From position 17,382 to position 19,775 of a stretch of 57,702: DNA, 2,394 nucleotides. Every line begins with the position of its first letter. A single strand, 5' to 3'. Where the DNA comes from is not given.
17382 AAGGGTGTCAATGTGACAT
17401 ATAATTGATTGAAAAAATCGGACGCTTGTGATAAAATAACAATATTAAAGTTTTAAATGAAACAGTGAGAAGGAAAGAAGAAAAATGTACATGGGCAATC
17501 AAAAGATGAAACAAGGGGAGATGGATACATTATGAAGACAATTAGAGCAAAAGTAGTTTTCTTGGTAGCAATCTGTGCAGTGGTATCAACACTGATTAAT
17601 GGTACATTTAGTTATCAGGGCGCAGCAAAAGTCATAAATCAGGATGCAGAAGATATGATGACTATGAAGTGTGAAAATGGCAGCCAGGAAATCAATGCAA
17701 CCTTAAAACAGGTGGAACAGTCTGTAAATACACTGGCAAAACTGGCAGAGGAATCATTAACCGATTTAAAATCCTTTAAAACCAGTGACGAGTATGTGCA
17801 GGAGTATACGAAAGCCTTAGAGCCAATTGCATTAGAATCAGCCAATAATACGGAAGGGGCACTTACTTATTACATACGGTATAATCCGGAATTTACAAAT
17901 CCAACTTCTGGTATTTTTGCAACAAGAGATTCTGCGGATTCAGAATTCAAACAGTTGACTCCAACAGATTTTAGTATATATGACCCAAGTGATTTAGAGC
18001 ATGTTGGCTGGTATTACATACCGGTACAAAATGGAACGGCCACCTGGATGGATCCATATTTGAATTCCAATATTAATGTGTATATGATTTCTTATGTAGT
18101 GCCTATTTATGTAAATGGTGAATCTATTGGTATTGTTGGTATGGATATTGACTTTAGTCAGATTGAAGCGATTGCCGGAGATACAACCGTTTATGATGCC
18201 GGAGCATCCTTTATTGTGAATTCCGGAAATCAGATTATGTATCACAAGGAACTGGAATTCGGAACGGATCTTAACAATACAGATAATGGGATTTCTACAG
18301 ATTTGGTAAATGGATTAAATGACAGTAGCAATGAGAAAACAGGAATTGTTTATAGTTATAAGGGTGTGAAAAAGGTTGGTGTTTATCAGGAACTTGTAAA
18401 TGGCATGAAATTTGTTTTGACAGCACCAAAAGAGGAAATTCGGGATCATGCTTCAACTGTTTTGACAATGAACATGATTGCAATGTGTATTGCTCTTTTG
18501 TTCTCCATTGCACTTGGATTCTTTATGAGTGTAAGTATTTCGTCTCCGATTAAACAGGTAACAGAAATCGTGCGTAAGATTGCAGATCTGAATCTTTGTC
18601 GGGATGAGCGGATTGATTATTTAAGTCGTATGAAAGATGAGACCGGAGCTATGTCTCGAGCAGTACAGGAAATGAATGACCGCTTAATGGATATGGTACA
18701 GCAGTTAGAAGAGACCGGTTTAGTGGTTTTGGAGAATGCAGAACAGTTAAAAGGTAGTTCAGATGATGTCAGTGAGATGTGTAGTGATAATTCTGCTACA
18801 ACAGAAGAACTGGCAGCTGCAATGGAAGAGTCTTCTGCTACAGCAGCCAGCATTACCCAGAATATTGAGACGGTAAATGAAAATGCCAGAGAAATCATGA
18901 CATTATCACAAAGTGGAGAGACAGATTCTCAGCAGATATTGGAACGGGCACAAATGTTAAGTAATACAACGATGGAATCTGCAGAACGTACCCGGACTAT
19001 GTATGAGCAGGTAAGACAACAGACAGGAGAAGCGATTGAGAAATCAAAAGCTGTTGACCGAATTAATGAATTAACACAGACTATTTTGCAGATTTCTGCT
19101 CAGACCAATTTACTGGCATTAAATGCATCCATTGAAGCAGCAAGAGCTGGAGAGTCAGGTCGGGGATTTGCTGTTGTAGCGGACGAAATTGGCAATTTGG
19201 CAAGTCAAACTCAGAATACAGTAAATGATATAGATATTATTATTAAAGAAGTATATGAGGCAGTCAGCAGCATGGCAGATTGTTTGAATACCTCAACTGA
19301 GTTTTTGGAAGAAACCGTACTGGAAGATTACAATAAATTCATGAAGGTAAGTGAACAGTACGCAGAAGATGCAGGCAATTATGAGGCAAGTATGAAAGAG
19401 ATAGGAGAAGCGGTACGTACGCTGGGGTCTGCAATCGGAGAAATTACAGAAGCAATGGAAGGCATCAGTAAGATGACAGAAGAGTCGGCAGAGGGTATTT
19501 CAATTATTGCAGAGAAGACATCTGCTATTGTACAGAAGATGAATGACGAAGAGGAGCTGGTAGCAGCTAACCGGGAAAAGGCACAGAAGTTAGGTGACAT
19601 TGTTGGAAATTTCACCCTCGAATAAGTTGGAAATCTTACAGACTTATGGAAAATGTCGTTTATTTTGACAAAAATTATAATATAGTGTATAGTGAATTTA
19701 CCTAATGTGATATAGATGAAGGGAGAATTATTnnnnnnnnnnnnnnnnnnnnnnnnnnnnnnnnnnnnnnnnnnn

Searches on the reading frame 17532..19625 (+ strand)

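Call 58: search_protein_families(library=pfam, proteins=[window:17532-19625:+], max_evalue=0.001)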
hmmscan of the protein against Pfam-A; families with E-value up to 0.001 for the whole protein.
window:17532-19625:+ (697 aa): 3 families
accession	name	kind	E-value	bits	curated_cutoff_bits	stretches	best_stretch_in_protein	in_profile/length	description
PF00015.26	MCPsignal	-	2.3e-29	102.9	34.6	1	477-648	4-171/172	Methyl-accepting chemotaxis protein (MCP) signalling domain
PF22673.2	MCP-like_PDC_1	-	8.1e-14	52.4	27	1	104-212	9-112/113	Methyl-accepting chemotaxis protein-like, first PDC sensor domain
PF02743.24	dCache_1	-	6.2e-07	29.6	45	1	149-286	89-228/240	Cache domain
